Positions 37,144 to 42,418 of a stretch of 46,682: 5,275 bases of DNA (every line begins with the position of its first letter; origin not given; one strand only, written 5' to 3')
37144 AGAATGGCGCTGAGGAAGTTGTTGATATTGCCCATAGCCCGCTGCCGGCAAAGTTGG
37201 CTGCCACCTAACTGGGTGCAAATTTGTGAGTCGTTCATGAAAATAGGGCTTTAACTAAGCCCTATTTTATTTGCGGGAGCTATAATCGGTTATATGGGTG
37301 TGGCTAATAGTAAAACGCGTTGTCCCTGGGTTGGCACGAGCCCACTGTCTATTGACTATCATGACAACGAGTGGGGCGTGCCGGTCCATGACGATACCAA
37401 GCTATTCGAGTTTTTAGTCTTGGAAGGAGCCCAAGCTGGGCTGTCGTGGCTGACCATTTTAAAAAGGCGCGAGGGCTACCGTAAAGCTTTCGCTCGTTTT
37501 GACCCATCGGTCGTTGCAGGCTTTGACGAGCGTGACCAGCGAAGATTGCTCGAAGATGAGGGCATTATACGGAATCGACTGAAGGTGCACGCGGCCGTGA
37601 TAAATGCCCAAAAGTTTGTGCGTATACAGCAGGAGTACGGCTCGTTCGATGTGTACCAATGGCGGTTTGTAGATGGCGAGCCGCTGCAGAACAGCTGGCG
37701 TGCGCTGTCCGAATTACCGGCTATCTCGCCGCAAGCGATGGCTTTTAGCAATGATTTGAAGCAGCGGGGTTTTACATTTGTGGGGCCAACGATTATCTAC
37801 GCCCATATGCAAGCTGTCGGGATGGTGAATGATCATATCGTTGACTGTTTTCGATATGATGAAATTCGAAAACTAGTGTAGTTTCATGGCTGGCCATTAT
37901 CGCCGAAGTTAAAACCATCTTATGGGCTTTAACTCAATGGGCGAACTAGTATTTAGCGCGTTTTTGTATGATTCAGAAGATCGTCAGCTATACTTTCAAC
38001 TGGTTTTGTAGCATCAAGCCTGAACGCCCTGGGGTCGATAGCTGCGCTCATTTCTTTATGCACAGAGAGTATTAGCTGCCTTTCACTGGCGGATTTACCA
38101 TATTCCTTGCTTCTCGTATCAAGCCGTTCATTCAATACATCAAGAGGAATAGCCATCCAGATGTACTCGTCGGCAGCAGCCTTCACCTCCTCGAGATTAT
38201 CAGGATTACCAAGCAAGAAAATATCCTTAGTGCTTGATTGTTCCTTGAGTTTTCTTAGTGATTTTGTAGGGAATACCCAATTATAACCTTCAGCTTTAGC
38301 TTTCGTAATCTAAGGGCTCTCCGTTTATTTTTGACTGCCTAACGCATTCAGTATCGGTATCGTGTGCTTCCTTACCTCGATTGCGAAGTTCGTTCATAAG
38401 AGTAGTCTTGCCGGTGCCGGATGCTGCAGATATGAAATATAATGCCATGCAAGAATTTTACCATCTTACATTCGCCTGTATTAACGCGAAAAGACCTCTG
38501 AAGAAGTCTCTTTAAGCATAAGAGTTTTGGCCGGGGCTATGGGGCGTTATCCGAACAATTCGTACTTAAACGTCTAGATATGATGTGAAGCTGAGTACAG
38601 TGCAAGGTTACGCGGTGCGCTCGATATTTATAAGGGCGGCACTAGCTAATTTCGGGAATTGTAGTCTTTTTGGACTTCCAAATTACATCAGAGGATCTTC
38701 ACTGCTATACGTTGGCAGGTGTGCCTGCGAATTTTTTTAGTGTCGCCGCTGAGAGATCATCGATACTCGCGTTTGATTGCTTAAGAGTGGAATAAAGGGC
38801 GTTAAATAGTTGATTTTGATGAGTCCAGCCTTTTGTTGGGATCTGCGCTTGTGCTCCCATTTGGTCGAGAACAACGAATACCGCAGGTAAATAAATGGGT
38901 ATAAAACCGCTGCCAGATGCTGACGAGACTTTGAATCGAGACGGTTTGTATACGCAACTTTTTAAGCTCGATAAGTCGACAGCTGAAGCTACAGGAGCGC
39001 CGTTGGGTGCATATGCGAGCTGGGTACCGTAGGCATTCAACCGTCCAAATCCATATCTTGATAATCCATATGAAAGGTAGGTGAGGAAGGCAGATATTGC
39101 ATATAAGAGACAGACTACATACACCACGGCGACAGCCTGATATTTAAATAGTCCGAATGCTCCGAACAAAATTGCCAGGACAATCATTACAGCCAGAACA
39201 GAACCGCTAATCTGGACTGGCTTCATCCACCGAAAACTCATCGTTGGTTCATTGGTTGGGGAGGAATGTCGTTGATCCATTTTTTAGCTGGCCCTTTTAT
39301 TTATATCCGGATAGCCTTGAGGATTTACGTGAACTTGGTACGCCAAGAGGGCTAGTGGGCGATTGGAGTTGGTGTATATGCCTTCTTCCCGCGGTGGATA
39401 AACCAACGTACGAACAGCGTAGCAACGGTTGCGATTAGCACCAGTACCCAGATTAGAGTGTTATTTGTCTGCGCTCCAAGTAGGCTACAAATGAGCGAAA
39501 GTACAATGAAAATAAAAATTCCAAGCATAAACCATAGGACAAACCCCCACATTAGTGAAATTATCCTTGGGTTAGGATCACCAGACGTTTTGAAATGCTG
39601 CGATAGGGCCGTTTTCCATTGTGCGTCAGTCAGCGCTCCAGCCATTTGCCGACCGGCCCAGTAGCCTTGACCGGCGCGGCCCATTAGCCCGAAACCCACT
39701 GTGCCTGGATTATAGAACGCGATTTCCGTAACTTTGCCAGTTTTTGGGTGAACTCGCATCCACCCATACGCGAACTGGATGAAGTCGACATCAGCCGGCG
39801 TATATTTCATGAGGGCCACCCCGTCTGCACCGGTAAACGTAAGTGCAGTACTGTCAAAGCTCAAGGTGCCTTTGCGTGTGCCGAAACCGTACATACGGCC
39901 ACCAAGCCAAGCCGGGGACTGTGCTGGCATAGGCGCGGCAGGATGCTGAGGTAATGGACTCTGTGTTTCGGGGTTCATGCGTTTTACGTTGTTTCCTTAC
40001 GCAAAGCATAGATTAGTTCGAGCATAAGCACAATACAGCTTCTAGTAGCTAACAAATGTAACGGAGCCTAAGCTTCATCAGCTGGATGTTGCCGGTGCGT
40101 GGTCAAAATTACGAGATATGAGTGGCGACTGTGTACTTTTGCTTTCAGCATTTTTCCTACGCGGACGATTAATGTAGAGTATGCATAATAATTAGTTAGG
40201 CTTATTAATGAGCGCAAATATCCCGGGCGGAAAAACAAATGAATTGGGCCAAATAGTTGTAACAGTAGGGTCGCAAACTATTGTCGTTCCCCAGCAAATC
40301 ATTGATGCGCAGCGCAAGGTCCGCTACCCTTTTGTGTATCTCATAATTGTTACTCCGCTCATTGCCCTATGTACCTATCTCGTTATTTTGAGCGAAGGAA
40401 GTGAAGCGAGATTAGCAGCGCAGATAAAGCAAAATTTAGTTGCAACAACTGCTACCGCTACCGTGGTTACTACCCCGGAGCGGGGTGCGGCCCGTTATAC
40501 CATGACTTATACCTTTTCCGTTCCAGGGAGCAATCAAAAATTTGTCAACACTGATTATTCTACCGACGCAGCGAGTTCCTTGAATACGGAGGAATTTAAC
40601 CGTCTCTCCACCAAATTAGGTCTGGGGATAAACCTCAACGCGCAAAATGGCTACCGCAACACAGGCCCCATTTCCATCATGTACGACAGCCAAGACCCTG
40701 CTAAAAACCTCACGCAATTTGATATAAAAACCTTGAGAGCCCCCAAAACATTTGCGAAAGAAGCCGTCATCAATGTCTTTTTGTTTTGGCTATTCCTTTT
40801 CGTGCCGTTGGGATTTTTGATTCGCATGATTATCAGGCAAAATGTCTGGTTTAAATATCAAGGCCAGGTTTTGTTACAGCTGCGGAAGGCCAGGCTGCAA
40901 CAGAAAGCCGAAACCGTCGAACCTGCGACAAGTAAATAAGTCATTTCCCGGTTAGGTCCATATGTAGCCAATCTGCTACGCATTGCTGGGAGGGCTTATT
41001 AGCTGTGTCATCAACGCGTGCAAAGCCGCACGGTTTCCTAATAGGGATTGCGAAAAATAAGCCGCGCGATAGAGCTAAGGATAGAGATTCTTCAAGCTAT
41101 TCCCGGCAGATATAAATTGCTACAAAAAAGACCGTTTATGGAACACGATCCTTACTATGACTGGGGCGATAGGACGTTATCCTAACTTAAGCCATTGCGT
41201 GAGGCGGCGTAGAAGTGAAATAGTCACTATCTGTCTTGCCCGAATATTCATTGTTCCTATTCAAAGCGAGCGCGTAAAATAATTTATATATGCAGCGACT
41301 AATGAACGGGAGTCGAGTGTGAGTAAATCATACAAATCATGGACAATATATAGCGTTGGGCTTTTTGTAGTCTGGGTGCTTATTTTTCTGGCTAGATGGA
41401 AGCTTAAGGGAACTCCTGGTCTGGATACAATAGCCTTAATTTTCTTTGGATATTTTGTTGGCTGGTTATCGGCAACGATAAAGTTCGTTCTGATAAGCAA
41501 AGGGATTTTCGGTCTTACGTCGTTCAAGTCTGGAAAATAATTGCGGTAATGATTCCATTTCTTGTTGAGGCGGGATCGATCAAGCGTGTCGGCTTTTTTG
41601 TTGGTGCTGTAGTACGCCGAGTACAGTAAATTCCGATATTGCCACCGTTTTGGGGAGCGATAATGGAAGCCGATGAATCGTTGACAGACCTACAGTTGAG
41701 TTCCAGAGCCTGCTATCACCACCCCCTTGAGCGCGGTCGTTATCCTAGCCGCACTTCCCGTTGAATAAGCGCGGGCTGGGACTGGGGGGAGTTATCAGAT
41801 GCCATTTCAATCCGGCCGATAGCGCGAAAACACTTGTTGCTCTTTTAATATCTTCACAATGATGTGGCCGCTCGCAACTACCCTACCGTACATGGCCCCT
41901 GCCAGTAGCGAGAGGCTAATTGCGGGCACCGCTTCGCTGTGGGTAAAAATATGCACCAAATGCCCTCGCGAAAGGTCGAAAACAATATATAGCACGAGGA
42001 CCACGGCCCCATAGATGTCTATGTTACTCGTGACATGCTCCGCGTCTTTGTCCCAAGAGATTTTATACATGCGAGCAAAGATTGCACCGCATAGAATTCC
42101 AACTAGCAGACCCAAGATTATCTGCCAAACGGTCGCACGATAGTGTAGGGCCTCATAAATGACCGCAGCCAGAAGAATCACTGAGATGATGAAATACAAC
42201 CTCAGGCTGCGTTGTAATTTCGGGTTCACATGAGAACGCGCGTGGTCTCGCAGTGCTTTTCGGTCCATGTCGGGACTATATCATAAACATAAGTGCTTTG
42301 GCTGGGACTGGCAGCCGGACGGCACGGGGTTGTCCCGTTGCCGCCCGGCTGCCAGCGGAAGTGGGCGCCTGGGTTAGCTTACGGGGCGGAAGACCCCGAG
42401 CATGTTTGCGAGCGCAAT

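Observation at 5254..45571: Dispersed, same-strand, intergenic repeat family (core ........; long form .......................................)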

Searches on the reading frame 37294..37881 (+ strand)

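Call 10: search_protein_families(library=pfam, proteins=[window:37294-37881:+], max_evalue=0.01)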
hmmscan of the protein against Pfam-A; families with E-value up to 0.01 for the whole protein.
window:37294-37881:+ (195 aa): 1 family
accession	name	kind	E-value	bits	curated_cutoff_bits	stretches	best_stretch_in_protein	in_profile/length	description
PF03352.18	Adenine_glyco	-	9.3e-79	263.8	25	1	12-187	1-176/177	Methyladenine glycosylase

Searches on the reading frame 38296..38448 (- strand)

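Call 30: search_protein_families(library=pfam, proteins=[window:38296-38448:-], max_evalue=0.01)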
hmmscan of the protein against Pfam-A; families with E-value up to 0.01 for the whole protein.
window:38296-38448:- (50 aa): 3 families
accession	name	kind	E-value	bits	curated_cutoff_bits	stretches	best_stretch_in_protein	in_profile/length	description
PF13401.12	AAA_22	-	0.0044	17.8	27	1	4-32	8-33/130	AAA domain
PF13238.12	AAA_18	-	0.0055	17.6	29.4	1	5-38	2-34/128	AAA domain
PF13521.12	AAA_28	-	0.0078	16.9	27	1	9-27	7-26/164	AAA domain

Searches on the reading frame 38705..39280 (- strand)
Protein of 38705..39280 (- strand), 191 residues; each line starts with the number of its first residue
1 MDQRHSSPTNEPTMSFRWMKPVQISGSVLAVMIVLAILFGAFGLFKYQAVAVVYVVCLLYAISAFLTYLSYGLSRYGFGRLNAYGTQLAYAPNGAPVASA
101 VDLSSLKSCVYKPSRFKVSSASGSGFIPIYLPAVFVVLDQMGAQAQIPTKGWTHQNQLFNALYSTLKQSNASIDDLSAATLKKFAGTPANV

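Call 10: search_protein_families(library=pfam, proteins=[window:38705-39280:-], max_evalue=0.01)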
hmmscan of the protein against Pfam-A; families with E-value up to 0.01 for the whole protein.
window:38705-39280:- (191 aa): 0 families

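Call 62: find_encoding_contigs(protein=window:38705-39280:-, flank=4000, max_places=6)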
Protein window:38705-39280:- (191 aa): no gene with exactly this product is on record in the collection.

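Call 83: search_protein_families(library=phrogs, proteins=[window:38705-39280:-], max_evalue=0.001)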
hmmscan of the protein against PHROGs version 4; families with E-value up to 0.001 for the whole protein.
window:38705-39280:- (191 aa): 0 families

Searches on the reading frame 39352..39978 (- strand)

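Call 10: search_protein_families(library=pfam, proteins=[window:39352-39978:-], max_evalue=0.01)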
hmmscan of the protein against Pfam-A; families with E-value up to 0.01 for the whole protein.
window:39352-39978:- (208 aa): 1 family
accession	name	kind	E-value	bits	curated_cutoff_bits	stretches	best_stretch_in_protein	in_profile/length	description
PF13273.12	DUF4064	-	0.0047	17.6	32.1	1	129-189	42-101/102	Protein of unknown function (DUF4064)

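Call 83: search_protein_families(library=phrogs, proteins=[window:39352-39978:-], max_evalue=0.001)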
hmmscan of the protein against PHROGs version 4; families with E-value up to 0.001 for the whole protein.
window:39352-39978:- (208 aa): 0 families

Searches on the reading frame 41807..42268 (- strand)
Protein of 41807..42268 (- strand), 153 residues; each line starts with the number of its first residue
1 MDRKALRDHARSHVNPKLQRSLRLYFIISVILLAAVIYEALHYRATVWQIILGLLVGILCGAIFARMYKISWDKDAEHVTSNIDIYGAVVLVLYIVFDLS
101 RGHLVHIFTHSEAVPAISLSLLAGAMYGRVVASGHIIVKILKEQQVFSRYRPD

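Call 10: search_protein_families(library=pfam, proteins=[window:41807-42268:-], max_evalue=0.01)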
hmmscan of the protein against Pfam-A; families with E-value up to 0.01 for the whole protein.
window:41807-42268:- (153 aa): 1 family
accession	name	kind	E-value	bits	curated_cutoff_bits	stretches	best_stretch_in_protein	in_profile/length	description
PF01899.21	MNHE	-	0.0067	16.7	27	1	32-104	2-62/145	Na+/H+ ion antiporter subunit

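Call 61: find_encoding_contigs(protein=window:41807-42268:-, flank=4000, max_places=6)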
Protein window:41807-42268:- (153 aa): no gene with exactly this product is on record in the collection.

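Call 83: search_protein_families(library=phrogs, proteins=[window:41807-42268:-], max_evalue=0.001)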
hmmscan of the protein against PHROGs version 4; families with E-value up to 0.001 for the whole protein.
window:41807-42268:- (153 aa): 0 families
